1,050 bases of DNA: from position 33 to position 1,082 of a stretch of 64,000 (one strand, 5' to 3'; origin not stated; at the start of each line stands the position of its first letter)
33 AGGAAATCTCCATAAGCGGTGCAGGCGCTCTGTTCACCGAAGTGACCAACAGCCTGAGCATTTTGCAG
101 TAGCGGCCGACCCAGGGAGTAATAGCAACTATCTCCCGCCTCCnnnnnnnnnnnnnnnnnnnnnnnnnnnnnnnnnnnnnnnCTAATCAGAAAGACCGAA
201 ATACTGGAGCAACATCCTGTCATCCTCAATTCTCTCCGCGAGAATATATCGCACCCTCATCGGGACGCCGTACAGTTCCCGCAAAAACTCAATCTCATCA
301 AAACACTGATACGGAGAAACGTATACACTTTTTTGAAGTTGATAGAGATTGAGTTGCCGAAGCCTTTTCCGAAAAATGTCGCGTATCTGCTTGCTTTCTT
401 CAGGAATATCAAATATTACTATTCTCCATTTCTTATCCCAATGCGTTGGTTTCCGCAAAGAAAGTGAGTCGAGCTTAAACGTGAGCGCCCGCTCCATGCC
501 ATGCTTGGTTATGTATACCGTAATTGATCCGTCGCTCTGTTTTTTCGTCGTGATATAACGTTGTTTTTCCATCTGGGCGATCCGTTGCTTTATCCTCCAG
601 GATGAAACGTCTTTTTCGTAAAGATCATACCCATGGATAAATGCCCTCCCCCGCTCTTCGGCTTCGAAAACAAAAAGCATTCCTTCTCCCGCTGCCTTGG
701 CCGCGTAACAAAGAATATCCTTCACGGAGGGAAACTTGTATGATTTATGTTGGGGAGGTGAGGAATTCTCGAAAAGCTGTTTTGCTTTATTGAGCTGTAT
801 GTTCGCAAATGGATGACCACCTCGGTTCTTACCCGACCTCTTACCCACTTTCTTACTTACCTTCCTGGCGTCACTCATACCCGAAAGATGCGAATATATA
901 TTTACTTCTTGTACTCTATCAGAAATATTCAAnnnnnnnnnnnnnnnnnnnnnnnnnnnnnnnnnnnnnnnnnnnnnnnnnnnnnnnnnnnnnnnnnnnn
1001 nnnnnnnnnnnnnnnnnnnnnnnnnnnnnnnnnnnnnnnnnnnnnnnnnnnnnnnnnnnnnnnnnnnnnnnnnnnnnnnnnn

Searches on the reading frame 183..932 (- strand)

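Call 87: search_protein_families(library=pfam, proteins=[window:183-932:-], max_evalue=0.001)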
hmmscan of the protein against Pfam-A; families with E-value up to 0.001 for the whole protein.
window:183-932:- (249 aa): 1 family
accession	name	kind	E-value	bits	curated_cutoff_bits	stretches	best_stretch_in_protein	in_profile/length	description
PF20803.2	PaaX_M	-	6.1e-21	74.8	24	1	163-235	2-74/83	PaaX protein central Cas2-like domain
